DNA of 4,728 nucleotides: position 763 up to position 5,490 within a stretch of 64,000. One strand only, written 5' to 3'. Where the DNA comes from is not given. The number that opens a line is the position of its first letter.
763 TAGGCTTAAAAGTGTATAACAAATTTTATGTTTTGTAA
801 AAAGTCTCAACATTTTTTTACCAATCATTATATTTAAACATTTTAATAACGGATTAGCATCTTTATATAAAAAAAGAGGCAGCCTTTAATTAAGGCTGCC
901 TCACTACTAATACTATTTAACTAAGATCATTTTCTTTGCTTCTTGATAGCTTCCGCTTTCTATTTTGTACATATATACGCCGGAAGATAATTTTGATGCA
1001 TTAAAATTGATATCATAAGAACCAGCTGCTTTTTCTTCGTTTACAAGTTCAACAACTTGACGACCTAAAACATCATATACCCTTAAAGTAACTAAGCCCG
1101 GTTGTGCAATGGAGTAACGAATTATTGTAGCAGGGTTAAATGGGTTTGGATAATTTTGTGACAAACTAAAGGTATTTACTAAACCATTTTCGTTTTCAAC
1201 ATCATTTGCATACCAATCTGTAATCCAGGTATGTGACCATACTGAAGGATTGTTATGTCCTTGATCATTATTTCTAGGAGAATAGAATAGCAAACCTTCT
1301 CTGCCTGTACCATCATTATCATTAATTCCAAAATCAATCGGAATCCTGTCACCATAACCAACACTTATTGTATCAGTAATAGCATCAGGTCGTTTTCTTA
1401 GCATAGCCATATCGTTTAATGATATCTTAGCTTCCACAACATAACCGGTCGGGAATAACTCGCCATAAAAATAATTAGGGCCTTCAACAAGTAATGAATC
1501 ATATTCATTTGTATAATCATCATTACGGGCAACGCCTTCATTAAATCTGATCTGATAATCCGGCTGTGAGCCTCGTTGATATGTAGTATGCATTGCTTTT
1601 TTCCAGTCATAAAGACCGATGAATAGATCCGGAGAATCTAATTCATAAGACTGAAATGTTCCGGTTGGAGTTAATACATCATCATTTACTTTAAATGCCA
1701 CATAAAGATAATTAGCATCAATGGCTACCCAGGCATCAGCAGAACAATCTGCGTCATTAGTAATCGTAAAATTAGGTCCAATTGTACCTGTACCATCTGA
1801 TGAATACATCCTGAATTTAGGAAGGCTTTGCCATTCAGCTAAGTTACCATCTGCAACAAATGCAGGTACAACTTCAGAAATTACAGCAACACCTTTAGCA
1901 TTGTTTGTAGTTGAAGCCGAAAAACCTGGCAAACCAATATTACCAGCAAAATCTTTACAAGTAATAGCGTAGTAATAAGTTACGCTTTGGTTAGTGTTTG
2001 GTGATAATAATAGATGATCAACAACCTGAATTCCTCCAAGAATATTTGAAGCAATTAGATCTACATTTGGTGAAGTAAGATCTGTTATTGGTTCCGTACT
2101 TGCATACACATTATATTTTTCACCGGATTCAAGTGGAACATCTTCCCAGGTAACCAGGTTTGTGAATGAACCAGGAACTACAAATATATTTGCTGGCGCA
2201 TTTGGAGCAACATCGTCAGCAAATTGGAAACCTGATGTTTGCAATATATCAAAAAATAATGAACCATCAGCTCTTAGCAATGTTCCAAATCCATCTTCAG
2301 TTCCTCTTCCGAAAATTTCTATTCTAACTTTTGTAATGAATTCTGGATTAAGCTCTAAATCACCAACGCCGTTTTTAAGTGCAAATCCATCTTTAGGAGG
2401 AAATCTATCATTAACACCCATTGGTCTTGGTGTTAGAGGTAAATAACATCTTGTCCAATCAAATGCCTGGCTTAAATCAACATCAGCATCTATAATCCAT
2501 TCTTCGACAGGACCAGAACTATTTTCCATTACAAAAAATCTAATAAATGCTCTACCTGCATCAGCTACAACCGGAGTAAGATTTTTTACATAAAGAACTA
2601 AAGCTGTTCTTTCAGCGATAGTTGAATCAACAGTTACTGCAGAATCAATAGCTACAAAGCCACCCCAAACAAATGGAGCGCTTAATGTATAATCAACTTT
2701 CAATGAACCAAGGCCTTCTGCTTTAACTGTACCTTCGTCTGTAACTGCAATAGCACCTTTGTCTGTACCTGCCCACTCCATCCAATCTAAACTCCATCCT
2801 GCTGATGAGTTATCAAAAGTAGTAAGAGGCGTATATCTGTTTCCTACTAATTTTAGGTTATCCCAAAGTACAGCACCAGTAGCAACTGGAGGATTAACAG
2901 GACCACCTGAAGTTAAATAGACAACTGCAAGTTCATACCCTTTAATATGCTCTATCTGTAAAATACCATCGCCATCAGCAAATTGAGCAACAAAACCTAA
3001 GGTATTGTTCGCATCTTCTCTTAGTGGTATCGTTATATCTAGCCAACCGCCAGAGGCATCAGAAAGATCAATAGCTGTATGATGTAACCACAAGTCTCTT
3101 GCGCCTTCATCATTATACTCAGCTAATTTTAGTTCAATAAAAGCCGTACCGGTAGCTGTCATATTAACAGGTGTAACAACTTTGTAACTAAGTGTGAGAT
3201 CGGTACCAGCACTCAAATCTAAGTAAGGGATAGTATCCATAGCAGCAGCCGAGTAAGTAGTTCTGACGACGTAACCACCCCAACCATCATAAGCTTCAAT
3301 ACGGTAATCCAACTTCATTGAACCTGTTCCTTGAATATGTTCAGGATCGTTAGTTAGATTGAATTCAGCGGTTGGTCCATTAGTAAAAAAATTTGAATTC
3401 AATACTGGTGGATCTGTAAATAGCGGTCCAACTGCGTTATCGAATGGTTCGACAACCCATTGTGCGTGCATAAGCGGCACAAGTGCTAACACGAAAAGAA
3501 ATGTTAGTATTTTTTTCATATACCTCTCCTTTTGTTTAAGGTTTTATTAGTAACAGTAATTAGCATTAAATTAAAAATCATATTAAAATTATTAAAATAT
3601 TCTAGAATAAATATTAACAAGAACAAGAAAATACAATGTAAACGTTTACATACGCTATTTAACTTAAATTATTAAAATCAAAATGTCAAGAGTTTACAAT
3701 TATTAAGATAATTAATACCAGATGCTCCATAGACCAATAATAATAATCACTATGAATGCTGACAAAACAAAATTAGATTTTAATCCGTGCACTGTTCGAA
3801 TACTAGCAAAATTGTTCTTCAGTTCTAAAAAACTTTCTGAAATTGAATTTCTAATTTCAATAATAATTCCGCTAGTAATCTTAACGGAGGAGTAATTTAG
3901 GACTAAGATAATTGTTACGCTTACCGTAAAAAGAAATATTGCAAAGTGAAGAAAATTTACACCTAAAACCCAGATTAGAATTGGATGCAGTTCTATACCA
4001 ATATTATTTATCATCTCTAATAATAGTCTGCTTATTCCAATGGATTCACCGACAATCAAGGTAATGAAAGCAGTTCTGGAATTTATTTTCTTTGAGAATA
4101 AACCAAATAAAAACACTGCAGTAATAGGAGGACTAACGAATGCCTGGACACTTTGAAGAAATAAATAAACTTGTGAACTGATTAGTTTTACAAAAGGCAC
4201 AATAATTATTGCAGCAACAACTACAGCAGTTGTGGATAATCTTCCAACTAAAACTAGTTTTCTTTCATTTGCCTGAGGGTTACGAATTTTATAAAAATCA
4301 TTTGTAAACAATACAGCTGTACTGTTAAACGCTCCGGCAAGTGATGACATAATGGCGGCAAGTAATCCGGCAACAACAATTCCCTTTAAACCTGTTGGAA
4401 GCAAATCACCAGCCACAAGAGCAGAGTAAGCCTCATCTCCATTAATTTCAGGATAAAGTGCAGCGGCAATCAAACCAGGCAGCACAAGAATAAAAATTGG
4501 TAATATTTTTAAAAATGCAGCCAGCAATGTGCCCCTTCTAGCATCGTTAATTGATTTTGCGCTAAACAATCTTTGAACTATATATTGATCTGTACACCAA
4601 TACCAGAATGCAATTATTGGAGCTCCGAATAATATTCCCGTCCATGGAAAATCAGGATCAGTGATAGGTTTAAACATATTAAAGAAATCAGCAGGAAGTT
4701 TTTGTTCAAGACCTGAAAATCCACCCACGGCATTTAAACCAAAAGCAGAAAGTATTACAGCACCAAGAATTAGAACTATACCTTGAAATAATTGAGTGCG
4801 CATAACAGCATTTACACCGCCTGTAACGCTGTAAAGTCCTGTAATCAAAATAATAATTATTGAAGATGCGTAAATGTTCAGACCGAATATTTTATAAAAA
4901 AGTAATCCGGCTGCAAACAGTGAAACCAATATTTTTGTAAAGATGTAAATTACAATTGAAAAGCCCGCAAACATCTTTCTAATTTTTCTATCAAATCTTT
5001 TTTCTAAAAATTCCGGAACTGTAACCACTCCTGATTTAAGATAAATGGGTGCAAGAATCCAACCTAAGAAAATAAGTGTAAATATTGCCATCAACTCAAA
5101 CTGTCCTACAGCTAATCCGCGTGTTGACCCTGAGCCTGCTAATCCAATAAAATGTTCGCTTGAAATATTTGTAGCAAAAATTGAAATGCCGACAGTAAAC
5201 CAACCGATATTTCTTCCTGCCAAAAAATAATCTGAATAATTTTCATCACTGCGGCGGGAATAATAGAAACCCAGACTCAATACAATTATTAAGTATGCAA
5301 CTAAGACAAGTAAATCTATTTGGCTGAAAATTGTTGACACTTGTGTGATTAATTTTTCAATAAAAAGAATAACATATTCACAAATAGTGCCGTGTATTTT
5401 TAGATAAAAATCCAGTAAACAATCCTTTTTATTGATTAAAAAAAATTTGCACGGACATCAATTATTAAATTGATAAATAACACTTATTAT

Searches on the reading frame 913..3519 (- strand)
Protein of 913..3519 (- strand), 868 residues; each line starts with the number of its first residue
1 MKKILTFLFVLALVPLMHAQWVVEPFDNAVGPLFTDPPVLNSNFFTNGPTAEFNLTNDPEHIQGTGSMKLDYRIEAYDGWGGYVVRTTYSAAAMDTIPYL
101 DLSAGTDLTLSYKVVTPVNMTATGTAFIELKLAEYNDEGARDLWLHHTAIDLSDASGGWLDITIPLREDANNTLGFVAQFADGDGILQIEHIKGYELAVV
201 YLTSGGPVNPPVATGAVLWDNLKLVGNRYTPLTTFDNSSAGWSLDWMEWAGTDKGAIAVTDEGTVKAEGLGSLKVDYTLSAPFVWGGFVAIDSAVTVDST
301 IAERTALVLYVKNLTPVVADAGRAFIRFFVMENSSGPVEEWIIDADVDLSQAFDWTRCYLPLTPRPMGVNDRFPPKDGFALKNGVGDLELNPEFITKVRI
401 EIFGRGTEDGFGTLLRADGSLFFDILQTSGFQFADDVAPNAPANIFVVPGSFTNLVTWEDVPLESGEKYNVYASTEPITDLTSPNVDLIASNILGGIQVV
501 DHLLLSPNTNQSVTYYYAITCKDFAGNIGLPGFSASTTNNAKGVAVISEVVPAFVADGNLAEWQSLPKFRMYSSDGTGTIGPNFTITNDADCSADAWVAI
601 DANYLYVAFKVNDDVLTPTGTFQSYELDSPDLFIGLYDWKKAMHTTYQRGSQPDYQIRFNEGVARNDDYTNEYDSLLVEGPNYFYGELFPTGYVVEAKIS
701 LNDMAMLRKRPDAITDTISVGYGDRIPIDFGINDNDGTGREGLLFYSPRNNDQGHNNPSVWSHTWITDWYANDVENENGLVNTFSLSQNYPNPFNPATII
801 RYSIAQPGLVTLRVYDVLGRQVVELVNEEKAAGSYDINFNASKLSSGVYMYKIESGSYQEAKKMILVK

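Call 9: search_protein_families(library=pfam, proteins=[window:913-3519:-], max_evalue=0.001)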
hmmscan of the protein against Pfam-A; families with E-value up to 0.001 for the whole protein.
window:913-3519:- (868 aa): 3 families
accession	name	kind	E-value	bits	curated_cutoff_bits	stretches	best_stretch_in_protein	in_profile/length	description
PF06452.16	CBM9_1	-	9.8e-14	52.1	23.4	1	585-761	24-177/185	Carbohydrate family 9 binding domain-like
PF18962.6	Por_Secre_tail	-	1.1e-11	45.3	27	1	790-865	2-74/75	Secretion system C-terminal sorting domain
PF13585.12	CHU_C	-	0.00067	20.2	27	0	808-863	28-81/86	CHU_C Type IX secretion signal domain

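Call 52: search_protein_families(library=ncbifam, proteins=[window:913-3519:-], max_evalue=1e-10)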
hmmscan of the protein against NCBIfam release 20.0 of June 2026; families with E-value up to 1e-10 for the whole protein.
window:913-3519:- (868 aa): 3 families
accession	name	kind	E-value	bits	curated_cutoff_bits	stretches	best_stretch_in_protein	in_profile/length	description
TIGR04183.1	Por_Secre_tail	domain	1e-12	47.8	23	1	790-866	2-71/72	T9SS type A sorting domain-containing protein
NF038113.1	T9SSA_dep_M36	equivalog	2.6e-11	42.5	885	1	786-866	792-868/869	T9SS-dependent M36 family metallopeptidase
NF052323.1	T9SSA_dep_M6i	equivalog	2.6e-11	42.2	600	1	788-865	959-1035/1043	T9SS-dependent M6-like inactivated metalloprotease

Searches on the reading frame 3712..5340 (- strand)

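Call 9: search_protein_families(library=pfam, proteins=[window:3712-5340:-], max_evalue=0.001)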
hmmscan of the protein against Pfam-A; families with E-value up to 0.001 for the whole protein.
window:3712-5340:- (542 aa): 1 family
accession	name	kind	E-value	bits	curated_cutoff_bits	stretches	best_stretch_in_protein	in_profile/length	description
PF00474.23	SSF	-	1.2e-81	275.1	22.8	1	38-431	1-406/406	Sodium:solute symporter family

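Call 52: search_protein_families(library=ncbifam, proteins=[window:3712-5340:-], max_evalue=1e-10)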
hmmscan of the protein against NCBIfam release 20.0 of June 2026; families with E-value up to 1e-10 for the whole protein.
window:3712-5340:- (542 aa): 6 families
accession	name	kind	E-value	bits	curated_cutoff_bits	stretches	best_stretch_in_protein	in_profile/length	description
TIGR00813.1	sss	superfamily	4.3e-106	355.4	184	1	38-431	1-411/411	sodium/solute symporter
NF007790.0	PRK10484.1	equivalog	4.4e-91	306.3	401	1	8-483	4-481/527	solute:sodium symporter family transporter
TIGR02121.1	Na_Pro_sym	equivalog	1.5e-31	109.7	515.5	1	11-435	5-434/488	sodium/proline symporter PutP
TIGR02119.1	panF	equivalog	2.7e-27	95.9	328.05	1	11-468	5-463/471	sodium/pantothenate symporter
TIGR03648.1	Na_symport_lg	subfamily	4.5e-22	78.2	320.75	1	16-196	8-185/547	VC_2705 family sodium/solute symporter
NF011948.0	PRK15419.1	equivalog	2.1e-12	46.7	955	1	10-432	8-438/502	sodium/proline symporter PutP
